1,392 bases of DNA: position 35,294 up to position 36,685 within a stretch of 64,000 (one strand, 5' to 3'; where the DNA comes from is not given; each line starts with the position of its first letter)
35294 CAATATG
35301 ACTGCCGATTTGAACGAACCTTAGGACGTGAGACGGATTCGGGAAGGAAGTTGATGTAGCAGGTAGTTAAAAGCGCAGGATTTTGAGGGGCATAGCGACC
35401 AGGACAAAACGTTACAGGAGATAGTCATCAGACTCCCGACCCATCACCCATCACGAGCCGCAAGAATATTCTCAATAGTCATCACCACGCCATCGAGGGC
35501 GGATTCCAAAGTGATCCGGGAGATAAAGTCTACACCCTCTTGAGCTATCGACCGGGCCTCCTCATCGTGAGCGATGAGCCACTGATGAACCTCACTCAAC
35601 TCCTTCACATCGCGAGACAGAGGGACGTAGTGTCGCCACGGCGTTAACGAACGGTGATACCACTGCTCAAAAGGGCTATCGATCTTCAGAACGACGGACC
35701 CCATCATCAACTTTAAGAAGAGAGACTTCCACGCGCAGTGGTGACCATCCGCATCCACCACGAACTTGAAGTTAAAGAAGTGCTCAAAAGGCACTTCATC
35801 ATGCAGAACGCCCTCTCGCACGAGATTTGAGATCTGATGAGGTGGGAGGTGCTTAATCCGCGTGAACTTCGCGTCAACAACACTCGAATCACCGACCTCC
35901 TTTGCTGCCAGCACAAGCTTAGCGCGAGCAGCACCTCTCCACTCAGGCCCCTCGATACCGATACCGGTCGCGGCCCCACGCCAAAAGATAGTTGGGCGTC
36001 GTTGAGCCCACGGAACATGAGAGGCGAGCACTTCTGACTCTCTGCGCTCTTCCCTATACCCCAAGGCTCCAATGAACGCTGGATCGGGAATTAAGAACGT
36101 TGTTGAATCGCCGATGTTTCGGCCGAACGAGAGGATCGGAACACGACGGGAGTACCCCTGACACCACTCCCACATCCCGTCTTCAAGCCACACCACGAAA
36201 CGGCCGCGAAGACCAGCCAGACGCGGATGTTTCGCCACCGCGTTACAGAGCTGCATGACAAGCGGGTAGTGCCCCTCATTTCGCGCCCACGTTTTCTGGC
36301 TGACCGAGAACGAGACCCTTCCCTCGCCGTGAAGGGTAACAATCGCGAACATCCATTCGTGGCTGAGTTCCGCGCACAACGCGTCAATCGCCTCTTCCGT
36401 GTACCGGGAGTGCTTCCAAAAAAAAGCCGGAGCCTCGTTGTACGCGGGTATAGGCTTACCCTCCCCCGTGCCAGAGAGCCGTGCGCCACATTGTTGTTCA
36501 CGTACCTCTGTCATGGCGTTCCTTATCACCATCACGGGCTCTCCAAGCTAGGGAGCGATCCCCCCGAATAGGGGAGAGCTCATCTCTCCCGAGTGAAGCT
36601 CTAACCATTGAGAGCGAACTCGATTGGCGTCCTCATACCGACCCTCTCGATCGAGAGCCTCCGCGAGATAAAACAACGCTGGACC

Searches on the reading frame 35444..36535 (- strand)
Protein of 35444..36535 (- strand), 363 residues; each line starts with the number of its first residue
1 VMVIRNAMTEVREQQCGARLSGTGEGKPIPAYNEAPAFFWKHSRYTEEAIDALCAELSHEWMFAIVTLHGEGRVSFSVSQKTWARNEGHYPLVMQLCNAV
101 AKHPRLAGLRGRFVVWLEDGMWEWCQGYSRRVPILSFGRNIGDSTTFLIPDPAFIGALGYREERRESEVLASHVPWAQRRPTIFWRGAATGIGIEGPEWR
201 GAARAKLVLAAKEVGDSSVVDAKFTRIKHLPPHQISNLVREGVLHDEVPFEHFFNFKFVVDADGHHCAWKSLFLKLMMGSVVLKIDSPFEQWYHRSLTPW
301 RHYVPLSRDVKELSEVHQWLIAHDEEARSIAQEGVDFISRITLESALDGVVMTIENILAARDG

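Call 55: search_protein_families(library=pfam, proteins=[window:35444-36535:-], max_evalue=0.001)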
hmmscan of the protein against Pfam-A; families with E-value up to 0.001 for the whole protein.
window:35444-36535:- (363 aa): 1 family
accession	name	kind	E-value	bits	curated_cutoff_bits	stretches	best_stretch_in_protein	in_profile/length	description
PF05686.18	Glyco_transf_90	-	1.1e-21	77.7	24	1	147-339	121-300/396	Glycosyl transferase family 90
